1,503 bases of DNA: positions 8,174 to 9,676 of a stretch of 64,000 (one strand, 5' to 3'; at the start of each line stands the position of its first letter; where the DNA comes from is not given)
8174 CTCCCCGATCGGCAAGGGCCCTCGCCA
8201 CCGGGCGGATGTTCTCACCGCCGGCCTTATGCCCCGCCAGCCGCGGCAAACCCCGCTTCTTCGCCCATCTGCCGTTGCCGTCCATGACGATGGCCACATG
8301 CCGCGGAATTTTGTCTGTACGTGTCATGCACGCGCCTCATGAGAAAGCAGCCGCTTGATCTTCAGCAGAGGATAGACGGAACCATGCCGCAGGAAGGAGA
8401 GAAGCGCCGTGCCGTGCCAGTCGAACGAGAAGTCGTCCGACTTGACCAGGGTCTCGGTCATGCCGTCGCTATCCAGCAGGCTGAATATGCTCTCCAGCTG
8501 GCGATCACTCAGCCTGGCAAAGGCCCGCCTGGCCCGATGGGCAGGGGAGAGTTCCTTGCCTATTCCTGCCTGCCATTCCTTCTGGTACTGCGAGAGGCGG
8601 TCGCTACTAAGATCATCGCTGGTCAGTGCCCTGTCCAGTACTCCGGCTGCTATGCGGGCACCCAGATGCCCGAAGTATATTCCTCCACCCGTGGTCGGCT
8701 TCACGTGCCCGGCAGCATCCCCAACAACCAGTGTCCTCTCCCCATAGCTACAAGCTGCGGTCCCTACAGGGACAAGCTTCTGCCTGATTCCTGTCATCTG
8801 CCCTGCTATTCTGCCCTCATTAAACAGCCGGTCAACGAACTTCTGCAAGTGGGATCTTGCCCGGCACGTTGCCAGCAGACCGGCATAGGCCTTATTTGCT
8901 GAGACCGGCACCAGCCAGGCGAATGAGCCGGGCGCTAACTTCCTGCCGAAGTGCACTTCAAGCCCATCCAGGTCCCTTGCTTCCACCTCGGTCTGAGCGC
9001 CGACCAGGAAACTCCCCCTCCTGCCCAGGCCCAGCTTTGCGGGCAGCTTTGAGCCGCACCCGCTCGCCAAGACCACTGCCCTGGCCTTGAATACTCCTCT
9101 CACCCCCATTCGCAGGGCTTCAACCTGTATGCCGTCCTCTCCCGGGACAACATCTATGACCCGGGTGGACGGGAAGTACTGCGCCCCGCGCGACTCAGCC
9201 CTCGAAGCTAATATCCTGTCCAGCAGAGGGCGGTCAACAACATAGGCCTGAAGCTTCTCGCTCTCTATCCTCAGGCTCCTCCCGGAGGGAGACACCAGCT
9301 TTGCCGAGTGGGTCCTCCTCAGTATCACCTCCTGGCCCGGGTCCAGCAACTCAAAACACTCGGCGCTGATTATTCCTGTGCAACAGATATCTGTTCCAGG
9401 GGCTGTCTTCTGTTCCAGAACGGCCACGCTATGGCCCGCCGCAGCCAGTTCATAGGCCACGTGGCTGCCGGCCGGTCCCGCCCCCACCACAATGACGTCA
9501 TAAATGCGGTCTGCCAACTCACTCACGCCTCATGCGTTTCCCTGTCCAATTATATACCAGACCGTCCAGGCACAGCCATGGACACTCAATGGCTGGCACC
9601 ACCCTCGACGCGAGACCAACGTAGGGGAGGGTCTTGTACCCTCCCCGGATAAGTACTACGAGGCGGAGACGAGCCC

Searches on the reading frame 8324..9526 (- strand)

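Call 85: search_protein_families(library=pfam, proteins=[window:8324-9526:-], max_evalue=0.00001)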
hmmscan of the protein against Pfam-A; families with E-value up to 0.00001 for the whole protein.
window:8324-9526:- (400 aa): 10 families
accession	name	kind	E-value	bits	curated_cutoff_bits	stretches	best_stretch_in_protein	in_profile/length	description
PF01266.30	DAO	-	3.9e-15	56.7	27.9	1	10-60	1-54/353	FAD dependent oxidoreductase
PF01494.25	FAD_binding_3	-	4.7e-12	46.2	22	1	9-287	2-308/349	FAD binding domain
PF05834.18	Lycopene_cycl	-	3.1e-11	43.4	23.4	1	10-342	1-324/380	Lycopene cyclase protein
PF07992.20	Pyr_redox_2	-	7.8e-09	35.8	26.1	1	9-163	1-115/291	Pyridine nucleotide-disulphide oxidoreductase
PF03486.20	HI0933_like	-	4.4e-08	33.3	50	1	10-51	2-43/244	HI0933-like protein Rossmann domain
PF12831.13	FAD_oxidored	-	2.9e-07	30.6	27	1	10-159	1-148/416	FAD dependent oxidoreductase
PF04820.20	Trp_halogenase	-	4.3e-07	29.6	21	0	76-163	134-219/458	Tryptophan halogenase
PF00890.30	FAD_binding_2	-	4.4e-07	29.9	20.4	0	10-45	1-37/414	FAD binding domain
PF13450.12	NAD_binding_8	-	9.1e-07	29.5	21.9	1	13-46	1-34/68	NAD(P)-binding Rossmann-like domain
PF01946.23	Thi4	-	1.7e-06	27.9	26.2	1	9-52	18-62/235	Thi4 family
